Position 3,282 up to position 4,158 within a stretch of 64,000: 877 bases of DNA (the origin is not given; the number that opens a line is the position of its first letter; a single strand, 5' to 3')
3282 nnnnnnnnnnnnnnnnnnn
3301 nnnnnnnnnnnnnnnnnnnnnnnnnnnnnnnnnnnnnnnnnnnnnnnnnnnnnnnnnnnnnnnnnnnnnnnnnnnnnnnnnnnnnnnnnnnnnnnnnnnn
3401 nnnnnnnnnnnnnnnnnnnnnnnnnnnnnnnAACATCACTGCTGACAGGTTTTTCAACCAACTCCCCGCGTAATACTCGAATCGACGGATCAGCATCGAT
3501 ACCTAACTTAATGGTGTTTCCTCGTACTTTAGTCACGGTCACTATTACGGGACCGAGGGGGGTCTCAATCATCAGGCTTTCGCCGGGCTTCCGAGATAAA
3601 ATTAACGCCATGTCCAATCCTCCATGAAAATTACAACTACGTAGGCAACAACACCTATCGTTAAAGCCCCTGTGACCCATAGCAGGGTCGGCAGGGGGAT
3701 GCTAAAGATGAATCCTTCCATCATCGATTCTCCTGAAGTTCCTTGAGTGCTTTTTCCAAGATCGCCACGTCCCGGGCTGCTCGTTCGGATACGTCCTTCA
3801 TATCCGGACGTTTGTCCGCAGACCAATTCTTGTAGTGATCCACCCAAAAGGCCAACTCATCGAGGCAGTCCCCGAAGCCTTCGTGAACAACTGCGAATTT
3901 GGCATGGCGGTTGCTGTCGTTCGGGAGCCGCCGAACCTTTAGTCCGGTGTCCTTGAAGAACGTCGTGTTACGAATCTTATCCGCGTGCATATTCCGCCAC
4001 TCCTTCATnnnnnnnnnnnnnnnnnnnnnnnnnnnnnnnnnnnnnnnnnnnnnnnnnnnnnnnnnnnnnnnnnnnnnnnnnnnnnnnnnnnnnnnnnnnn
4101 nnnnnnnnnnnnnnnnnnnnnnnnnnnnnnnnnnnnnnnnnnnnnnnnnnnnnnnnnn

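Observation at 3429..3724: Phage-encoded CsrA homologue overlapping a tiny membrane protein gene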

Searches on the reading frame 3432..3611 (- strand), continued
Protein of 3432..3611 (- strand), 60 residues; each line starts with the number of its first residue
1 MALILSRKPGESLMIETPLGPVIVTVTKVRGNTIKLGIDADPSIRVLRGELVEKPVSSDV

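Call 57: find_encoding_contigs(protein=P0147, flank=8000, max_places=2)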
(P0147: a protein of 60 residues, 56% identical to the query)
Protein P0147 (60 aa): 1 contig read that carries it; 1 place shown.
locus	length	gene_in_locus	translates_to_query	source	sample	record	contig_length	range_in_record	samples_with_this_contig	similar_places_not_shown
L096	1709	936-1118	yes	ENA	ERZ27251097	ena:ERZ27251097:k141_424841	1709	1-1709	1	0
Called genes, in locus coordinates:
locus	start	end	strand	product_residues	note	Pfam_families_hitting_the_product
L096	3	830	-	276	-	?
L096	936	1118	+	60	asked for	PF02599:CsrA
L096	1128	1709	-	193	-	?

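Call 58: search_protein_families(library=phrogs, proteins=[L094:4878-6284:+, L094:6284-7789:+, L094:314-922:+, L094:9369-10136:+, L008:1072-2673:+, L008:6776-7165:+, L010:2097-2480:+, L010:1091-1324:+, L011:1104-1901:+, L096:3-830:-], max_evalue=0.0001)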
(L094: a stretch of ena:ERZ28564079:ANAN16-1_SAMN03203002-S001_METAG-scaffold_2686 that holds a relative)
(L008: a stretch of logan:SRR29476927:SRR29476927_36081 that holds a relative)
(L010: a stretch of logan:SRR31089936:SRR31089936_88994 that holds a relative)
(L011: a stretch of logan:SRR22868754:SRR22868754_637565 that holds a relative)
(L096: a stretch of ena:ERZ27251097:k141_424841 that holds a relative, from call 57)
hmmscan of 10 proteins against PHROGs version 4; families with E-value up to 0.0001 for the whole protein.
L094:4878-6284:+ (468 aa): 1 family
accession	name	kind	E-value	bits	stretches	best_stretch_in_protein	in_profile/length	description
phrog_2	-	head and packaging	8.3e-11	42.3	1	34-364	275-539/807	terminase large subunit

L094:6284-7789:+ (501 aa): 0 families

L094:314-922:+ (202 aa): 1 family
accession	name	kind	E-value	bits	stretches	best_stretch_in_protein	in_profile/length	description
phrog_4433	-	unknown function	4.4e-06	27.3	1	27-185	32-189/312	-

L094:9369-10136:+ (256 aa): 0 families

L008:1072-2673:+ (533 aa): 1 family
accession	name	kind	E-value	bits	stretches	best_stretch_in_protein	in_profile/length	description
phrog_1967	-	DNA, RNA and nucleotide metabolism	7.6e-42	144.8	1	1-517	184-665/776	DNA helicase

L008:6776-7165:+ (129 aa): 1 family
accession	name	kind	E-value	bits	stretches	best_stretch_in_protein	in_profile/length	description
phrog_5750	-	head and packaging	9.5e-06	26.2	1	29-76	34-81/414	internal head protein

L010:2097-2480:+ (127 aa): 2 families
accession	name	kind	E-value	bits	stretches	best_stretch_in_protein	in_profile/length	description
phrog_171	-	DNA, RNA and nucleotide metabolism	4.4e-20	73.7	1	29-124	127-225/452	NinG/ Rap DNA junction specific endonuclease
phrog_5034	-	DNA, RNA and nucleotide metabolism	1.2e-18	68.6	1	26-121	32-131/138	NinG/ Rap DNA junction specific endonuclease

L010:1091-1324:+ (77 aa): 1 family
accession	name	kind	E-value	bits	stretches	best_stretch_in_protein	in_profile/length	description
phrog_66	-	integration and excision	9.9e-05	23.2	0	11-72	86-146/412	excisionase and transcriptional regulator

L011:1104-1901:+ (265 aa): 0 families

L096:3-830:- (276 aa): 1 family
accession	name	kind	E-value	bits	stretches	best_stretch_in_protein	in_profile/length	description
phrog_14168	-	DNA, RNA and nucleotide metabolism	1.3e-10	42.3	1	146-252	102-200/235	nuclease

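Call 64: search_protein_families(library=phrogs, proteins=[window:3432-3611:-], max_evalue=0.01)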
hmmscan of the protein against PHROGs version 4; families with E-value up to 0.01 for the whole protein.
seq(60 aa): 3 families
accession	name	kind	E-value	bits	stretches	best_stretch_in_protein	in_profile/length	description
phrog_9500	-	transcription regulation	2.4e-10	41.3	1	3-52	2-48/65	CsrA-like regulator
phrog_5527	-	transcription regulation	2.9e-07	31.6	1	3-54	2-50/123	transcriptional regulator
phrog_31572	-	unknown function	0.00062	20.8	1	3-54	2-50/105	-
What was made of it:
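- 3429..3611 (-): csrA-like gene, 60 aa plus stop. PHROG 9500 'CsrA-like regulator' E = 2.4e-10 (call 64).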

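Call 65: search_protein_families(library=ncbifam, proteins=[window:3432-3611:-], max_evalue=0.01)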
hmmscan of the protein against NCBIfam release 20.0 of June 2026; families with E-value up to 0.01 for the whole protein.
seq(60 aa): 3 families
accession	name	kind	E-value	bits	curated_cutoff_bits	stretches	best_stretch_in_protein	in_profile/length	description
TIGR00202.1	csrA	equivalog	7.5e-11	42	70.1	1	3-54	2-50/69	carbon storage regulator CsrA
NF002469.0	PRK01712.1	equivalog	9e-11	41.6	73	1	3-52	2-48/65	carbon storage regulator CsrA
NF001844.0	PRK00568.1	equivalog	5.8e-06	26.3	106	1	3-57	2-53/76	carbon storage regulator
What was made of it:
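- On Housekeeping CsrA equivalog (NCBIfam TIGR00202 / NF002469): 42.0 bits against 70.1, and 41.6 against 73 (call 65).
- The protein fails the NCBIfam CsrA equivalog cut-offs (42 bits against 70.1; call 65), so it is not a straightforward orthologue of housekeeping CsrA.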

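Call 71: predict_structure(alignment_id=A4)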
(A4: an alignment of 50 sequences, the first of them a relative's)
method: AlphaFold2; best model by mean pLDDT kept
length: 60 residues; sequences in the alignment: 50
mean_pLDDT: 87.9   pTM: 0.66
mean pLDDT of the five models: 87.9, 85.9, 85.3, 84.0, 83.0
residues with pLDDT >= 90: 40; 70-90: 12; 50-70: 7; < 50: 1
segments of 3 or more residues with pLDDT < 50: none
pLDDT, mean of each block of 10 residues (from residue 1): 84 95 96 95 92 65
secondary structure, 60 per line:
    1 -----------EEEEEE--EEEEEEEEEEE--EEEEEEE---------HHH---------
elements in order: E12-17 E20-30 E33-39
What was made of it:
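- On CsrA/RsmA family (Pfam PF02599): AlphaFold2 pLDDT 87.9 (call 71).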

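Call 73: fold_search(model_id=the predicted structure, library=pdb)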
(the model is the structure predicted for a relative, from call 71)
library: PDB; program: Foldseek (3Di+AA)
matches with E <= 10: 456; with E <= 0.001: 0
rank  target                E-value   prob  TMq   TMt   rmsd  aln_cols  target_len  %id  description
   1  5z38_H                1.0e-02  1.00  0.65  0.69   2.2        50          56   42  Crystal structure of CsrA bound to CesT (released 2018-04-04)
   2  5z38_F                1.3e-02  1.00  0.65  0.67   2.3        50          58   42  Crystal structure of CsrA bound to CesT (released 2018-04-04)
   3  1vpz_A                1.7e-02  1.00  0.66  0.69   2.1        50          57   40  Crystal structure of a putative carbon storage regulator protein (csra, pa0905) from pseudomonas aeruginosa at 2.05 A  (released 2004-12-14)
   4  5z38_J                1.7e-02  1.00  0.64  0.69   2.1        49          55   43  Crystal structure of CsrA bound to CesT (released 2018-04-04)
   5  1vpz_B                2.1e-02  1.00  0.66  0.71   2.1        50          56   40  Crystal structure of a putative carbon storage regulator protein (csra, pa0905) from pseudomonas aeruginosa at 2.05 A  (released 2004-12-14)
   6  5dmb_D                2.1e-02  1.00  0.59  0.51   2.7        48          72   33  Crystal structure of a translational regulator bound to a flagellar assembly factor (released 2016-08-24)
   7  2bti_B                2.5e-02  1.00  0.66  0.69   2.1        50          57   42  Structure-function studies of the RmsA CsrA post-transcriptional global regulator protein family reveals a class of RN (released 2006-01-04)
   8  5z38_L                3.3e-02  1.00  0.64  0.71   2.1        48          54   44  Crystal structure of CsrA bound to CesT (released 2018-04-04)
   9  7yr6_B                3.5e-02  1.00  0.60  0.65   2.6        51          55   39  Cryo-EM structure of Pseudomonas aeruginosa RsmZ RNA in complex with two RsmA protein dimers (released 2023-05-17)
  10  2bti_A                4.2e-02  1.00  0.66  0.68   2.1        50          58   42  Structure-function studies of the RmsA CsrA post-transcriptional global regulator protein family reveals a class of RN (released 2006-01-04)
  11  5z38_I                5.1e-02  1.00  0.53  0.71   2.1        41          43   44  Crystal structure of CsrA bound to CesT (released 2018-04-04)
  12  2mfc_MODEL_1_A        5.8e-02  1.00  0.63  0.63   2.1        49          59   37  Csr/Rsm protein-RNA recognition - A molecular affinity ruler: RsmZ(SL1)/RsmE(dimer) 2:1 complex (released 2014-02-26)
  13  1y00_MODEL_1_A        8.6e-02  0.95  0.48  0.47   3.3        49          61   43  Solution structure of the Carbon Storage Regulator protein CsrA (released 2005-06-21)
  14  2jpp_MODEL_1_A        9.2e-02  1.00  0.63  0.70   2.2        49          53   37  Structural basis of RsmA/CsrA RNA recognition: Structure of RsmE bound to the Shine-Dalgarno sequence of hcnA  (released 2007-08-21)
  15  8g01_C                2.1e-01  0.84  0.39  0.19   3.4        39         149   26  YES Complex - E. coli MraY, Protein E ID21, E. coli SlyD (released 2023-07-26)
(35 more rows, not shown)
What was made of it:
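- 3429..3611 (-): AlphaFold2 pLDDT 87.9, and the top 14 Foldseek PDB hits are all CsrA/RsmA/RsmE (calls 71, 73).
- On CsrA/RsmA family (Pfam PF02599): Foldseek ranks 1-14 are all CsrA/RsmA/RsmE chains, TM 0.5-0.7, probability 0.95-1.00 (call 73).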

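Call 74: find_related_loci(query=A3, collection=viral_contigs, flank=4000)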
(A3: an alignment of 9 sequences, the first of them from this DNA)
Query A3 (60 aa) in viral_contigs; peptide patterns used: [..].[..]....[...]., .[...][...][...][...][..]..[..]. (x = any residue, [..] = any of these).
77 stretches matched a pattern; 29 encode a relative of the query (tblastn E <= 1e-3); 29 distinct loci.
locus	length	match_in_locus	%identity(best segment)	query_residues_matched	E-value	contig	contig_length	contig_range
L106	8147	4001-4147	48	3-54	3e-12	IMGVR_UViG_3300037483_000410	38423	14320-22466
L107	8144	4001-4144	52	3-54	6e-11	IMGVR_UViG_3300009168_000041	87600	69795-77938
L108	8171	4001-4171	47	3-56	2e-10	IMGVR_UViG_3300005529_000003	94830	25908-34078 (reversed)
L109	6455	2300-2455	44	1-54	5e-9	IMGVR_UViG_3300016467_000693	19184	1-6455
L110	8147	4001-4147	49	3-55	2e-8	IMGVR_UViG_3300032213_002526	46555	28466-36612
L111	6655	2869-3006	42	1-50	1e-8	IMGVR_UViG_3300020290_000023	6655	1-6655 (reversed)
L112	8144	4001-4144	41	3-53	3e-8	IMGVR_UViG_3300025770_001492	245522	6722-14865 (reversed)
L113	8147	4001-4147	46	3-54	3e-8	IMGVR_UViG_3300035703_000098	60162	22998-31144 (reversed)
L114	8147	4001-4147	46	3-54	4e-8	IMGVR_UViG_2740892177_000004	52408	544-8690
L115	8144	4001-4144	43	3-53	4e-8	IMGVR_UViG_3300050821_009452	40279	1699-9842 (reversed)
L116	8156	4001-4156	36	3-57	5e-8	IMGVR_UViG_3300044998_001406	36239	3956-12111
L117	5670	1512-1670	38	3-53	9e-8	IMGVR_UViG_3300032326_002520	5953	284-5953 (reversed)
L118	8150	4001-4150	42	3-55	1e-7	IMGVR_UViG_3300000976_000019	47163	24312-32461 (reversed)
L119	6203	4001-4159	38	3-53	9e-8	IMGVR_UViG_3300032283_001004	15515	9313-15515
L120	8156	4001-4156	44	1-54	2e-7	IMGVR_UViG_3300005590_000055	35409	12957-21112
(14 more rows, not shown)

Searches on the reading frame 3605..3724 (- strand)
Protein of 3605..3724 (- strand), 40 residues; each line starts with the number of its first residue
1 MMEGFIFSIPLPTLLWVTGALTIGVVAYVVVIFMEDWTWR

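Call 5: search_protein_families(library=pfam, proteins=[window:3605-3724:-], max_evalue=1)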
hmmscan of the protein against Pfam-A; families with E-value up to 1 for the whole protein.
seq(40 aa): 0 families

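Call 64: search_protein_families(library=phrogs, proteins=[window:3605-3724:-], max_evalue=0.01)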
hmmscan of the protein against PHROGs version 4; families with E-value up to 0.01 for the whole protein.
seq(40 aa): 0 families

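Call 65: search_protein_families(library=ncbifam, proteins=[window:3605-3724:-], max_evalue=0.01)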
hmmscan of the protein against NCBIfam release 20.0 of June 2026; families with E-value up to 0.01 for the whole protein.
seq(40 aa): 0 families
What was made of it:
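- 3602..3724 (-): 40-aa single-pass membrane-peptide ORF; its last 10 nt overlap the csrA start. No Pfam, PHROG or NCBIfam hit (calls 5, 64, 65).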

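Call 83: find_homologous_proteins(query=window:3605-3724:-, max_evalue=0.1)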
Query seq(40 aa) (40 aa): 1 proteins with E <= 0.1 among 1 candidates.
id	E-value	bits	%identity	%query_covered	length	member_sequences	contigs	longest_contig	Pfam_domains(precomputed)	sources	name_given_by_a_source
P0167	2.3e-18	82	100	100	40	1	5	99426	-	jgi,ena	-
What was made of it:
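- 3602..3724 (-): No homologue other than itself in 5.8 billion clusters (call 83).
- On Small membrane toxin or holin-like peptide: There is no homologue (call 83), no family hit (calls 5, 64, 65) and no lysis gene was identified nearby.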

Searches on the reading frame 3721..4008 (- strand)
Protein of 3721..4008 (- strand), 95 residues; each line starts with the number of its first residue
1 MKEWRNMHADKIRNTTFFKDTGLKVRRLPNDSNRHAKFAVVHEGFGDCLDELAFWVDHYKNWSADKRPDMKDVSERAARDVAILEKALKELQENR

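Call 5: search_protein_families(library=pfam, proteins=[window:3721-4008:-], max_evalue=1)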
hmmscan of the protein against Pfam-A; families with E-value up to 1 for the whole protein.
window:3721-4008:- (95 aa): 0 families

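Call 60: find_homologous_proteins(query=window:3724-4008:-, max_evalue=0.001)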
Query window:3724-4008:- (95 aa): 1 proteins with E <= 0.001 among 1 candidates.
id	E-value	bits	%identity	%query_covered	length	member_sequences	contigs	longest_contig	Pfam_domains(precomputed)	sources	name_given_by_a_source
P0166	8.9e-54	198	100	94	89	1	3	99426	-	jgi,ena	-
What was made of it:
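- Tried and rejected: The upstream ORF and the peptide have no homologue but themselves (calls 60, 83).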

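Call 64: search_protein_families(library=phrogs, proteins=[window:3724-4008:-], max_evalue=0.01)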
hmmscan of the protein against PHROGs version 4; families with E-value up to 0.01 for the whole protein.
window:3724-4008:- (95 aa): 0 families
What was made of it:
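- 3721..4008 (-): Upstream 95-aa ORF (89 aa if it starts at MHADK); its TGA overlaps the peptide's ATG as ATGA; AGGAG at 3734-3730. It has no detectable homologue: only itself was found (call 60), and there is no family hit (calls 5, 64).
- The neighbours have no detectable homologues (calls 60, 64).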
